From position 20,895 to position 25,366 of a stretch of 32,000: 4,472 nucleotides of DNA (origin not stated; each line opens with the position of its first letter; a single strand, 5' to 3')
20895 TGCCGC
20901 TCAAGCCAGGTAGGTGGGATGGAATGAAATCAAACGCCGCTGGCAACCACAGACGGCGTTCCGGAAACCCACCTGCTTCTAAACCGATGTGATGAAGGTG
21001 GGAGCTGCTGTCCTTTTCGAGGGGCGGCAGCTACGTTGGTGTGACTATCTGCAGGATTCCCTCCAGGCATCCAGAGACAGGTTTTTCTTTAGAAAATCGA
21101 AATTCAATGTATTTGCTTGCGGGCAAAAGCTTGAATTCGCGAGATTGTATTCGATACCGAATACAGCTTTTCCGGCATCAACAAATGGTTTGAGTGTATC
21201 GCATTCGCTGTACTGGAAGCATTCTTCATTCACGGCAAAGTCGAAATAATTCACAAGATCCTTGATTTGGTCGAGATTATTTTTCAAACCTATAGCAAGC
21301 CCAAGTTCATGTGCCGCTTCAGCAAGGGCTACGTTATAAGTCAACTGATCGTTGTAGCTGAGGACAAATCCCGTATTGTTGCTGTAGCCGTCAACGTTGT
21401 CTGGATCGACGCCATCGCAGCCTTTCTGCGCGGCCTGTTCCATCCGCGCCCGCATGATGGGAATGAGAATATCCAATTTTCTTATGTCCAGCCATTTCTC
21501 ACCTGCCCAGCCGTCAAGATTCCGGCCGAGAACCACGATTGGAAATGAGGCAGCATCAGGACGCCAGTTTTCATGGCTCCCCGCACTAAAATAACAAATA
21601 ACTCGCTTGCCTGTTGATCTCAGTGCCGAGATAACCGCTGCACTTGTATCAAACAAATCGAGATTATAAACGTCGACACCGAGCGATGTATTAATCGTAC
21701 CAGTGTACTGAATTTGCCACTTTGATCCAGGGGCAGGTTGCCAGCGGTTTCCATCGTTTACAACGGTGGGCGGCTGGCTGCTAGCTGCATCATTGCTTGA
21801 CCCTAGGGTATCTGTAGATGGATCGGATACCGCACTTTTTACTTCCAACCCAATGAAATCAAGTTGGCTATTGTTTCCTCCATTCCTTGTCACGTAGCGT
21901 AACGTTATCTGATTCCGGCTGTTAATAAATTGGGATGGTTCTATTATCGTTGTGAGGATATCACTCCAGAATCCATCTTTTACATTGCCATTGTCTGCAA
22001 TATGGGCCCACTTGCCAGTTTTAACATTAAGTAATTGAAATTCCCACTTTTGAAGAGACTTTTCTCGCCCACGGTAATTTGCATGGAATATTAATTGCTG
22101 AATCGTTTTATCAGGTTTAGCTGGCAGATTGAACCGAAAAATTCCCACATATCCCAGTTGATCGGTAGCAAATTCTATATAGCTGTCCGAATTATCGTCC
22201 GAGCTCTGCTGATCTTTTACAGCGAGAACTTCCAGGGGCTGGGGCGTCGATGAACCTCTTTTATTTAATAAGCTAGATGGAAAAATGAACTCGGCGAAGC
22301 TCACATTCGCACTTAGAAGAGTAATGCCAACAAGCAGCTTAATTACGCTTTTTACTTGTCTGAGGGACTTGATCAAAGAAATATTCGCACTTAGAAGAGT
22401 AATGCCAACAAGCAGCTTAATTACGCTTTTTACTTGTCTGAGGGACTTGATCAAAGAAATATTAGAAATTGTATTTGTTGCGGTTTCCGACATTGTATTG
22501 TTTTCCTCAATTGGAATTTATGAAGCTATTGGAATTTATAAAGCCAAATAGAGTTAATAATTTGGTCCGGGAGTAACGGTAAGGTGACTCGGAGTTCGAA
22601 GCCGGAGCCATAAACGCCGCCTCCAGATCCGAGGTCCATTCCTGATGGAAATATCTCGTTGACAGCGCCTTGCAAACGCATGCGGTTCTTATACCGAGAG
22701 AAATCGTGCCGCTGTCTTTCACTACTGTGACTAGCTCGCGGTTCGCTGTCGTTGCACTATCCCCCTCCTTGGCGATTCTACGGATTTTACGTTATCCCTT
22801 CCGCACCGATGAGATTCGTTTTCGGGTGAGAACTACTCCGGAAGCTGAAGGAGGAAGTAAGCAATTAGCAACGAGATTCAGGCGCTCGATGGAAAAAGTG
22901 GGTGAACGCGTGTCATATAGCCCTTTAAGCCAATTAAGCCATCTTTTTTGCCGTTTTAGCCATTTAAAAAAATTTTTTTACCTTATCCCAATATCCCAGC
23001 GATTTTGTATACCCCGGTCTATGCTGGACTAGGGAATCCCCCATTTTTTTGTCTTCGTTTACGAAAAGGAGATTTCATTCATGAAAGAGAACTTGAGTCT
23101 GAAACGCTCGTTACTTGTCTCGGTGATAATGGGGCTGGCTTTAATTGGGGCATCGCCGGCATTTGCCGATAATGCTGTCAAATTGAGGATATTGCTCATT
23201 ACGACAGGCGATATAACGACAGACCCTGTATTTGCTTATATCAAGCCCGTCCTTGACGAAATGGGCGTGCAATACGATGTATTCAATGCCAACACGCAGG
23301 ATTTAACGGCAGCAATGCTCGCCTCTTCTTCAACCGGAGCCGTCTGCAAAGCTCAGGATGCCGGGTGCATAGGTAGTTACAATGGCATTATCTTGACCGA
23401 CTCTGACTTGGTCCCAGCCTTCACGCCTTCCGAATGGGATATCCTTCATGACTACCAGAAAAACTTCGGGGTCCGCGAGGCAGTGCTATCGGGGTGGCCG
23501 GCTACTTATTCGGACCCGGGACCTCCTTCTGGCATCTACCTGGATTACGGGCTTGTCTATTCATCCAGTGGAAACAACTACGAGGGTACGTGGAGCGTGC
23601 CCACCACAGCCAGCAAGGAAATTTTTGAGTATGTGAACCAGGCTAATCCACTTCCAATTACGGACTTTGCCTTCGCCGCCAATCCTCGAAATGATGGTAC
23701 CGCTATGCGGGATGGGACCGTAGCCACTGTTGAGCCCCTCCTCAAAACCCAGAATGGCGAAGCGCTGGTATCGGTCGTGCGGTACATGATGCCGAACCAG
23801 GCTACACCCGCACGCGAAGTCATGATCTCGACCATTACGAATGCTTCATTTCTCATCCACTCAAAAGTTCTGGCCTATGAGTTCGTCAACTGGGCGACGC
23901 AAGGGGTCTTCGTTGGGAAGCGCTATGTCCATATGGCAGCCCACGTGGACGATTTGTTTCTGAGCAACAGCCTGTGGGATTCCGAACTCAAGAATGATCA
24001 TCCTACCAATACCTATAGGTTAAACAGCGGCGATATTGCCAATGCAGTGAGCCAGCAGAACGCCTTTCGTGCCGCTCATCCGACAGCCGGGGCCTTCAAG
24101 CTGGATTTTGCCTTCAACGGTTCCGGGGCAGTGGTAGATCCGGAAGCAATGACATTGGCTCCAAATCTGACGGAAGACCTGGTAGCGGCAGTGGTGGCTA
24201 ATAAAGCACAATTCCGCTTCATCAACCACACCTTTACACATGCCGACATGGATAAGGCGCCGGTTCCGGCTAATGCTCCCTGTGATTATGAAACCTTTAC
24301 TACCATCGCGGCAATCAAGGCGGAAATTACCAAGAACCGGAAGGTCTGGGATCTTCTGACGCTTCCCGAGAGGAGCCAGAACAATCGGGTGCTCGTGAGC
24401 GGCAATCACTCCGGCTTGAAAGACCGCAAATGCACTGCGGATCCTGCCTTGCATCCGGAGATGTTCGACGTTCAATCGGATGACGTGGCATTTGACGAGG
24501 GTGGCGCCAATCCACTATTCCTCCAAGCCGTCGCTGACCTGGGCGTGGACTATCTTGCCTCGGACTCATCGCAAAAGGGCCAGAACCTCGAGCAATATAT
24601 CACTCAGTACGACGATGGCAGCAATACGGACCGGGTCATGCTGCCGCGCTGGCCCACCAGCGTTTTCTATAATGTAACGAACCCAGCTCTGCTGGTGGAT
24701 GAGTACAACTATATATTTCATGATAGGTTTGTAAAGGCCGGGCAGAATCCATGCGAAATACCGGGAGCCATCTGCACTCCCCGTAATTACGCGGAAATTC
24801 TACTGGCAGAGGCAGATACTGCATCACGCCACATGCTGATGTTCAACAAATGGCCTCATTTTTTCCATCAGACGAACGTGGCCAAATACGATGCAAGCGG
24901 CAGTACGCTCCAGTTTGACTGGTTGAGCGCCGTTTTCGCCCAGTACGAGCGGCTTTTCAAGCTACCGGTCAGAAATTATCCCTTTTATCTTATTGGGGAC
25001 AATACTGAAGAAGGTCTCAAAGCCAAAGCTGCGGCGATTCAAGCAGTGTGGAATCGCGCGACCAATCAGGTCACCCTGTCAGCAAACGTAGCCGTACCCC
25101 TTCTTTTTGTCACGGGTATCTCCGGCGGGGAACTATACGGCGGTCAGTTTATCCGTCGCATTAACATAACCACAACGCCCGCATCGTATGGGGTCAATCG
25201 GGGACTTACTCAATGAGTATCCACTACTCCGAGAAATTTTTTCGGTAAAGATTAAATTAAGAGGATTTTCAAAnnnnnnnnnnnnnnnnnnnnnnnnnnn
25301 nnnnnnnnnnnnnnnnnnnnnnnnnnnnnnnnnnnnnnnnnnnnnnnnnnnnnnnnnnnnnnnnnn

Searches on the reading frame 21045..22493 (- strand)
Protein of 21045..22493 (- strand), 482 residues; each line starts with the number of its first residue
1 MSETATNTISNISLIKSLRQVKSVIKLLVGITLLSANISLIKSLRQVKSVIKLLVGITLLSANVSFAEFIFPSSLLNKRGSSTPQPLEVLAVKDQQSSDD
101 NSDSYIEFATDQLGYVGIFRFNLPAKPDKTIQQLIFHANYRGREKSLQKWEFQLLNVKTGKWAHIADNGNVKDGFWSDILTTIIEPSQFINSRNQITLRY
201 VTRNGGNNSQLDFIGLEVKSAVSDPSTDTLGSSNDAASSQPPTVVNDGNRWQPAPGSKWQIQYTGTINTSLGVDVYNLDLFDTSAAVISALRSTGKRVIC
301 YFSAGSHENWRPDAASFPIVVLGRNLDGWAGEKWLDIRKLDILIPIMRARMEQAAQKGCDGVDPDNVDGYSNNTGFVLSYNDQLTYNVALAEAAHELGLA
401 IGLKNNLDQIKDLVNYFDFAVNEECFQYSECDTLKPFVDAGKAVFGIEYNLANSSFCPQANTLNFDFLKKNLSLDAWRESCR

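Call 8: search_protein_families(library=pfam, proteins=[window:21045-22493:-])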
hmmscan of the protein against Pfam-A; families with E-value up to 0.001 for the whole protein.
window:21045-22493:- (482 aa): 2 families
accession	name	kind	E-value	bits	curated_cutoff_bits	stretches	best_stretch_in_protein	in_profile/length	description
PF03537.19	Glyco_hydro_114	-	1.4e-86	289.9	27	1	258-477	1-231/231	Glycoside-hydrolase family GH114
PF14741.12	GH114_assoc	-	1e-40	139.3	22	1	90-213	1-126/126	N-terminal glycosyl-hydrolase-114-associated domain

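Call 13: find_encoding_contigs(protein=window:21045-22493:-, flank=6000, max_places=8)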
Protein window:21045-22493:- (482 aa): 2 contigs read that carry it; 1 place shown.
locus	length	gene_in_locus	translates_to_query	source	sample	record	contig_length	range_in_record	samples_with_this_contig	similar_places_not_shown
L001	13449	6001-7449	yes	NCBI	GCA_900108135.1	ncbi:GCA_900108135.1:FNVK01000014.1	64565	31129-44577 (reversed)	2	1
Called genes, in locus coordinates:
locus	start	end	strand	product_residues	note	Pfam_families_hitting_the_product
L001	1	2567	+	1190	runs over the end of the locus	PF13428:TPR_14 (faint), PF14559:TPR_19 (faint), PF13429:TPR_15, PF24604:B-barrel_PelB_C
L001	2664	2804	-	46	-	-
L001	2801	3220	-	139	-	-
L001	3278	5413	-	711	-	PF25115:Agd3_CE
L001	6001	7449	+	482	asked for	PF14741:GH114_assoc, PF03537:Glyco_hydro_114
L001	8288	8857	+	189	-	-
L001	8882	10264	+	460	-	PF13492:GAF_3, PF16963:PelD_GGDEF (weak)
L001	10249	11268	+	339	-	PF12895:ANAPC3 (faint)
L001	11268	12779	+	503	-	PF11997:DUF3492, PF20706:GT4-conflict (weak), PF00534:Glycos_transf_1, PF13692:Glyco_trans_1_4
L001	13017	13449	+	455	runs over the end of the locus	PF16933:PelG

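Call 18: find_related_loci(query=window:21045-22493:-, collection=metagenome_contigs, flank=4000)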
Query window:21045-22493:- (482 aa) in metagenome_contigs; peptide patterns used: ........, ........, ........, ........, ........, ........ (x = any residue, [..] = any of these).
169 stretches matched a pattern; 93 encode a relative of the query (tblastn E <= 1e-3); the best 80 are kept; 80 distinct loci.
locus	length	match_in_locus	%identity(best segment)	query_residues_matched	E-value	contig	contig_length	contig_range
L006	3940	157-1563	74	1-482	0e+0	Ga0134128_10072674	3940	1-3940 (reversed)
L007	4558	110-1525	71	6-482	0e+0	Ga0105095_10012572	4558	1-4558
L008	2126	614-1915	75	45-482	0e+0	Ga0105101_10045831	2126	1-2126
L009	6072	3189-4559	70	9-481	0e+0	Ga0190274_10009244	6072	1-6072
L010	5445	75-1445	70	9-481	0e+0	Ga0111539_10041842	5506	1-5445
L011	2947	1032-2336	71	45-482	0e+0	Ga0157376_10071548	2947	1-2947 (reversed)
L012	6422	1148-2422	70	61-482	0e+0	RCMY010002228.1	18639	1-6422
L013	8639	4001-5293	62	44-482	0e+0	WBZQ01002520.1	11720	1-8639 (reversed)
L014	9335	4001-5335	58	24-482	3e-179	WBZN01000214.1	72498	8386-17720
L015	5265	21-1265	60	53-482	1e-174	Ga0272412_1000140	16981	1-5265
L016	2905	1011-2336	57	37-482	0e+0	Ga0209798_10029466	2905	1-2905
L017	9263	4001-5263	59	61-482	2e-160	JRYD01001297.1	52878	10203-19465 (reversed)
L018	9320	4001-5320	44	68-482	3e-113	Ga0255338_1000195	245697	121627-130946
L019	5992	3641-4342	58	248-481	1e-90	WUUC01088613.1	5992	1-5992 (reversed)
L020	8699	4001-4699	56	250-482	7e-89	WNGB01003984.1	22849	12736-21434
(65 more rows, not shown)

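Call 28: find_homologous_proteins(query=window:21045-22493:-, max_evalue=1e-100)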
Query window:21045-22493:- (482 aa): 208 proteins with E <= 1e-100 among 8000 candidates; the best 120 are listed.
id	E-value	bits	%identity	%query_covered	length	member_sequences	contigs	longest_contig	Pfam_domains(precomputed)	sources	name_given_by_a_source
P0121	4.2e-276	934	92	93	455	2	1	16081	PF14741.12,PF03537.20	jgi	jgi:hypothetical protein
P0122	2.1e-275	932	87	100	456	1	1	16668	PF14741.12,PF03537.20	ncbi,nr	ncbi:MAG TPA: endo alpha-1,4 polygalactosaminidase, partial [Nitrosospira sp.]|nr:endo alpha-1,4 pol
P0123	2.4e-275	931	87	100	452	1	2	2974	PF14741.12,PF03537.20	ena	-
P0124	6.5e-275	930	87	100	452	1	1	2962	PF14741.12,PF03537.20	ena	-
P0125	4.7e-261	884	86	93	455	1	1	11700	PF14741.12,PF03537.20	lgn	-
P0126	8.0e-259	877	80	100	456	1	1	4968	PF14741.12,PF03537.20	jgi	jgi:hypothetical protein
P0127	2.3e-255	866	80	100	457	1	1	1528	PF14741.12,PF03537.20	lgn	-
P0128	2.6e-254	862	80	100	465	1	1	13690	PF14741.12,PF03537.20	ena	-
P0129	2.5e-244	829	74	100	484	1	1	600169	PF14741.12,PF03537.20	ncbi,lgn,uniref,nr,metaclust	ncbi:endo alpha-1,4 polygalactosaminidase [Nitrosovibrio tenuis]|uniref:Uncharacterized protein n=1 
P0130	2.3e-231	786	73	100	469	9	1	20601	PF14741.12,PF03537.20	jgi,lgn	jgi:hypothetical protein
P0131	3.3e-222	756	75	91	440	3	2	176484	PF14741.12,PF03537.20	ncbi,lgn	-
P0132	4.0e-222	756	75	91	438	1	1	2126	PF14741.12,PF03537.20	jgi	-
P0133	1.1e-221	755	71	98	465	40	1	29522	PF14741.12,PF03537.20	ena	-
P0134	6.0e-220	749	79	86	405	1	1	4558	PF14741.12,PF03537.20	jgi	-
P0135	3.4e-218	743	69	100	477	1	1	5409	PF14741.12,PF03537.20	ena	-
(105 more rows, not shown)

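Call 29: find_encoding_contigs(protein=P0121, flank=3000, max_places=3)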
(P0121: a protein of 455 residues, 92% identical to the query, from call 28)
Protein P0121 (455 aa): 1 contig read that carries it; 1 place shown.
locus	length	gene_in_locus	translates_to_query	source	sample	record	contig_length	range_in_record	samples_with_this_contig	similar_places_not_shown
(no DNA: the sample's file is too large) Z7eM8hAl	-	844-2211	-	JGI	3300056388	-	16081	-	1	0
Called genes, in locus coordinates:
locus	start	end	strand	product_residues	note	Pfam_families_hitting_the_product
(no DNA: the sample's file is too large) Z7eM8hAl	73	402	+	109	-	-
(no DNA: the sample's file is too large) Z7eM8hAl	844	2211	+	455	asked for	PF14741:GH114_assoc, PF03537:Glyco_hydro_114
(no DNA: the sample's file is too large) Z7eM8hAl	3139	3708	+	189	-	-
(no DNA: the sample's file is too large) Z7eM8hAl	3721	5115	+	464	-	PF13492:GAF_3 (weak), PF16963:PelD_GGDEF (weak)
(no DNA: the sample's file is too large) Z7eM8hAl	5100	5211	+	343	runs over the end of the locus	PF12895:ANAPC3 (weak)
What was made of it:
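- Tried and rejected: The contig carrying P0121 (92% GH114 identity, 927-nt spacer) had no DNA available (call 29).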

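Call 30: find_encoding_contigs(protein=P0122, flank=3000, max_places=3)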
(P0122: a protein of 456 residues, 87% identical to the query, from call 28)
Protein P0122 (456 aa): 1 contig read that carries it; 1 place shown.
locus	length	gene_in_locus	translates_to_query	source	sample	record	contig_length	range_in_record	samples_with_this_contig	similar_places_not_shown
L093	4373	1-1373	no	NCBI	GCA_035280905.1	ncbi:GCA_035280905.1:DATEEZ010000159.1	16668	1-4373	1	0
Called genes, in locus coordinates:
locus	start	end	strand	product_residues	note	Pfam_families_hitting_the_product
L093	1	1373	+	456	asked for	PF14741:GH114_assoc, PF03537:Glyco_hydro_114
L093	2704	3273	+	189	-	-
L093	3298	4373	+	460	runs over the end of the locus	PF13492:GAF_3 (weak), PF16963:PelD_GGDEF (weak)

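Call 31: find_encoding_contigs(protein=P0125, flank=3000, max_places=3)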
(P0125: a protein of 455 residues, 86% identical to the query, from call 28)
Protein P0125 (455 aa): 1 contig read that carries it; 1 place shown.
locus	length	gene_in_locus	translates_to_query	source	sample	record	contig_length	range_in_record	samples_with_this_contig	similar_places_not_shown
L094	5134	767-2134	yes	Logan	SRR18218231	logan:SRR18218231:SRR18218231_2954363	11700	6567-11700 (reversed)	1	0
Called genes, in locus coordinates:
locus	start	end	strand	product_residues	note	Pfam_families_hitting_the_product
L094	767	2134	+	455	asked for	PF14741:GH114_assoc, PF03537:Glyco_hydro_114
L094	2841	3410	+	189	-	-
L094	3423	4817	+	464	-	PF13492:GAF_3 (weak), PF16963:PelD_GGDEF (weak)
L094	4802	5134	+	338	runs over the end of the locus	PF12895:ANAPC3 (faint)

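Call 33: find_encoding_contigs(protein=P0123, flank=3000, max_places=3)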
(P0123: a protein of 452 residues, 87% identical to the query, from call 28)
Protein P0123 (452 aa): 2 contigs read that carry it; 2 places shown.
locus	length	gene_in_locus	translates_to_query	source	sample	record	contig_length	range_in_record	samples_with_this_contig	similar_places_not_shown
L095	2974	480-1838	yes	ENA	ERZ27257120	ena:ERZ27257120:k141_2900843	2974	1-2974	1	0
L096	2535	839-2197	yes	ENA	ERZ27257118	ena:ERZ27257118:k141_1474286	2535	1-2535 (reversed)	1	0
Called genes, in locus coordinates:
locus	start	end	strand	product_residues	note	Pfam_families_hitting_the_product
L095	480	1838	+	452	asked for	PF14741:GH114_assoc, PF03537:Glyco_hydro_114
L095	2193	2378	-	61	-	-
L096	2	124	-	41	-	?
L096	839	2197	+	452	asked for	PF14741:GH114_assoc, PF03537:Glyco_hydro_114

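Call 34: find_encoding_contigs(protein=P0128, flank=3000, max_places=3)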
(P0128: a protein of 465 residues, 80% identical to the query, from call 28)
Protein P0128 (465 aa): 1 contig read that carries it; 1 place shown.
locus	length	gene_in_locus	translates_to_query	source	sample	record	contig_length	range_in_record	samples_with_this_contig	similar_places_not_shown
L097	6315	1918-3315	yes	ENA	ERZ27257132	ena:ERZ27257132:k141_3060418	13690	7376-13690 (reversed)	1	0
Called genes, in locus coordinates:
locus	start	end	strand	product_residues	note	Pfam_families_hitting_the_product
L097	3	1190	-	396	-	?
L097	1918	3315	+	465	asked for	PF14741:GH114_assoc, PF03537:Glyco_hydro_114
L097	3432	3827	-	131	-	-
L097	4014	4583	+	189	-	-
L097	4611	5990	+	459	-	PF13492:GAF_3 (weak), PF16963:PelD_GGDEF (weak)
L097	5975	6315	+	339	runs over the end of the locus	PF12895:ANAPC3 (faint)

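Call 35: find_encoding_contigs(protein=P0126, flank=3000, max_places=3)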
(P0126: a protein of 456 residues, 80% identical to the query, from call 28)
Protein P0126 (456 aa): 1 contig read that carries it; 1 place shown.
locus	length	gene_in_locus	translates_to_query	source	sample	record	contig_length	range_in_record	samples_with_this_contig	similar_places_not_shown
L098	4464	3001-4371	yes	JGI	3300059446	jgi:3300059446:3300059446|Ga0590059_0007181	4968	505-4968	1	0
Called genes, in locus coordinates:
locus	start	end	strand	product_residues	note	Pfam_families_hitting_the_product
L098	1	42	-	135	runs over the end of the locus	-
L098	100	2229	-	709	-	PF25115:Agd3_CE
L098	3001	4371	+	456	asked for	PF14741:GH114_assoc, PF03537:Glyco_hydro_114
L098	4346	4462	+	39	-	?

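Call 39: find_related_loci(query=window:21045-22493:-, collection=genome_contigs, flank=3000)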
Query window:21045-22493:- (482 aa) in genome_contigs; peptide patterns used: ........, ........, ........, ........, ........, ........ (x = any residue, [..] = any of these).
177 stretches matched a pattern; 92 encode a relative of the query (tblastn E <= 1e-3); the best 80 are kept; 80 distinct loci.
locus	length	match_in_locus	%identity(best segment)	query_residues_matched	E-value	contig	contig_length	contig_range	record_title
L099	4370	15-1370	87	1-482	0e+0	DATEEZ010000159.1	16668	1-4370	MAG TPA_asm: Nitrosospira sp. isolate SMAG_U8746 k141_1965076, whole genome shotgun sequence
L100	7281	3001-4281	79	54-482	0e+0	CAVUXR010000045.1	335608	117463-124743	MAG: uncultured beta proteobacterium isolate MFD07841.bin.2.41 genome assembly, contig: contig_9743, whole genome shotgu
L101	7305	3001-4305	71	45-482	0e+0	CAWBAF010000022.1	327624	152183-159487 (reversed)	MAG: uncultured beta proteobacterium isolate MFD08821.bin.1.29 genome assembly, contig: contig_48336, whole genome shotg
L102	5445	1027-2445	67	1-482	0e+0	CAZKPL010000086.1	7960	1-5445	MAG TPA_asm: uncultured Nitrosomonas sp. isolate SRP263991_co5_92 genome assembly, contig: NODE_17875_length_7960_cov_11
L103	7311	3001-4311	70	45-482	0e+0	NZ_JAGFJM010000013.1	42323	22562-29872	MAG: Nitrosomonas communis isolate mag.23 k127_11153, whole genome shotgun sequence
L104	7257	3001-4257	65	64-482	2e-175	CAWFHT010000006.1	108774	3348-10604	MAG: uncultured beta proteobacterium isolate MFD05674.bin.2.55 genome assembly, contig: contig_32232, whole genome shotg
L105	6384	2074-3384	59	45-482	6e-169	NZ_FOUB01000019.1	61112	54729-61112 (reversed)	Nitrosomonas communis strain Nm44, whole genome shotgun sequence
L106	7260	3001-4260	60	62-482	4e-162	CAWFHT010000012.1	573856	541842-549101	MAG: uncultured beta proteobacterium isolate MFD05674.bin.2.55 genome assembly, contig: contig_32279, whole genome shotg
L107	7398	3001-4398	53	10-482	1e-158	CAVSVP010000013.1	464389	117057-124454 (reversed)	MAG: uncultured proteobacterium isolate MFD05684.bin.1.338 genome assembly, contig: contig_16910, whole genome shotgun s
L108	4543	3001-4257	60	63-482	5e-158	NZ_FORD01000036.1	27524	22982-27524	Nitrosomonas sp. Nm34, whole genome shotgun sequence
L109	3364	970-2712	50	53-482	3e-149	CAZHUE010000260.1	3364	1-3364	MAG TPA_asm: uncultured Methylomarinum sp. isolate binchicken_co24_139 genome assembly, contig: NODE_15404_length_3364_c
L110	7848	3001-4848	49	50-482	3e-138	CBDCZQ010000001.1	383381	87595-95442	MAG: Methylococcales bacterium isolate a3c75e74-b302-450f-87e0-474c3d024c4a genome assembly, contig: contig_1, whole gen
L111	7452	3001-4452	74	1-482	0e+0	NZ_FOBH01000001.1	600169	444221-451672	Nitrosovibrio tenuis strain Nv1, whole genome shotgun sequence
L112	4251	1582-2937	46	22-482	2e-126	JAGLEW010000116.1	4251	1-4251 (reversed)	MAG: Methylococcales bacterium isolate SW_4_9 ROV167.bin.9.fa_116, whole genome shotgun sequence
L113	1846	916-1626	57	236-476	6e-94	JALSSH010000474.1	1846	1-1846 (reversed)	MAG: Ardenticatenia bacterium isolate 356-308_metabat2_scaf2bin.043 356-308_scaffold_56066_c1, whole genome shotgun sequ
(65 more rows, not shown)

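Call 63: search_protein_families(library=pfam, proteins=[L097:3432-3827:-, L093:1374-1750:+], max_evalue=10)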
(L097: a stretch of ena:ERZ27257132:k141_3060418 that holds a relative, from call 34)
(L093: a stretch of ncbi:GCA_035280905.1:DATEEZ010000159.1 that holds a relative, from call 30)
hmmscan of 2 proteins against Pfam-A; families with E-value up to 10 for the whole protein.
L097:3432-3827:- (131 aa): 0 families

L093:1374-1750:+ (125 aa): 0 families

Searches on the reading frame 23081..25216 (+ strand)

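Call 8: search_protein_families(library=pfam, proteins=[window:23081-25216:+])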
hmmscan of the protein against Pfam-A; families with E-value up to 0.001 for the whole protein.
window:23081-25216:+ (711 aa): 1 family
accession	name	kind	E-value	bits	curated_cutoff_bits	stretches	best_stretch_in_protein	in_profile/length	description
PF25115.1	Agd3_CE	-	1.5e-16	60.9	27.6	1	486-610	200-311/366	Agd3 deacetylase domain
